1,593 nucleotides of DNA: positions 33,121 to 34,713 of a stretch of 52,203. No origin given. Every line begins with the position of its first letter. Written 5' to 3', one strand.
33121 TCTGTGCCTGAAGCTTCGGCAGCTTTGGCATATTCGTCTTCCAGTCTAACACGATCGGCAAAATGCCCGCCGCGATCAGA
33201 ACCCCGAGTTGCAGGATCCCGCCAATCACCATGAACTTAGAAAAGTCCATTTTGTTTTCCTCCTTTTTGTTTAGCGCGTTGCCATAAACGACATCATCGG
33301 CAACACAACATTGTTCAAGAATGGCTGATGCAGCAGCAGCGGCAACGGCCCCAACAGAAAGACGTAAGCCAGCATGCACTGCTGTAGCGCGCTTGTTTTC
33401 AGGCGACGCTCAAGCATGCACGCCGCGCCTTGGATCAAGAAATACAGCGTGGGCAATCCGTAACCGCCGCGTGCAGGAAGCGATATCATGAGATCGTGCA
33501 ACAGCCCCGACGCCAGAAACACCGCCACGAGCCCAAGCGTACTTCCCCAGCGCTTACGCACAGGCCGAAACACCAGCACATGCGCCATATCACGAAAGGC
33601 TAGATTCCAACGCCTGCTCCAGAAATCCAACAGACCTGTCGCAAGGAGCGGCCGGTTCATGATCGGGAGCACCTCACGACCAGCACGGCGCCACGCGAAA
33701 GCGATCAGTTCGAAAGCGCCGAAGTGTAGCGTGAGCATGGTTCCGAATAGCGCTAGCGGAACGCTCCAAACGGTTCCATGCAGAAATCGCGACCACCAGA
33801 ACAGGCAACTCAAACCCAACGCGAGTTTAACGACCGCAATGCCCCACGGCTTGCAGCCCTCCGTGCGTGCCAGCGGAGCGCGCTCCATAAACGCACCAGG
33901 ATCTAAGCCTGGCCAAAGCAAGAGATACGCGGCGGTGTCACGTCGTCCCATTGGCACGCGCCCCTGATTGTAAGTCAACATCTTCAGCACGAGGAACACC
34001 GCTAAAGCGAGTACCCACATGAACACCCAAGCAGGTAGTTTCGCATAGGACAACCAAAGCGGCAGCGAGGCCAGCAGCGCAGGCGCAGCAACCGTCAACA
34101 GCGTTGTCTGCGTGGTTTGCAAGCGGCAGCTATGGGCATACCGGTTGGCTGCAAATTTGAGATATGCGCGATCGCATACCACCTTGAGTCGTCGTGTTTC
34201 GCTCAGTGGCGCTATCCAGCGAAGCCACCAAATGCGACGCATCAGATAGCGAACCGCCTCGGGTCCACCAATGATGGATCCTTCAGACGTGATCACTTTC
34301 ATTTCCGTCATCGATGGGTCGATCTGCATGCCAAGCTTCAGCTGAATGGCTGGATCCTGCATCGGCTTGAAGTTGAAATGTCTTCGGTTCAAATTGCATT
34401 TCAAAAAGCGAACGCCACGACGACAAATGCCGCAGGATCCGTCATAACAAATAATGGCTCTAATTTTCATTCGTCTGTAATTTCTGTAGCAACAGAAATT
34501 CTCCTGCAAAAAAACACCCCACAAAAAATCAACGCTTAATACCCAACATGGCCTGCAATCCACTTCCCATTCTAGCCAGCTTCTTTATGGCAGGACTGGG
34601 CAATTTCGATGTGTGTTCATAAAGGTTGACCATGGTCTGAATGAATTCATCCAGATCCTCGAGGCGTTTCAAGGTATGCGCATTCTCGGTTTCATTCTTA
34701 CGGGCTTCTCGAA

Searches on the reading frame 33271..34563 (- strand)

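Call 87: search_protein_families(library=pfam, proteins=[window:33271-34563:-], max_evalue=0.00001)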
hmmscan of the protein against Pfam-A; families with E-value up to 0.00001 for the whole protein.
window:33271-34563:- (430 aa): 2 families
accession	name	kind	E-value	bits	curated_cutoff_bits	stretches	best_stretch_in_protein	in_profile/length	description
PF04134.17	DCC1-like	-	5e-15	57.1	27.8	1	38-146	1-112/113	DCC1-like thiol-disulfide oxidoreductase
PF13813.11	MBOAT_2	-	3.9e-10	40.3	25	1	300-364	3-72/85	Membrane bound O-acyl transferase family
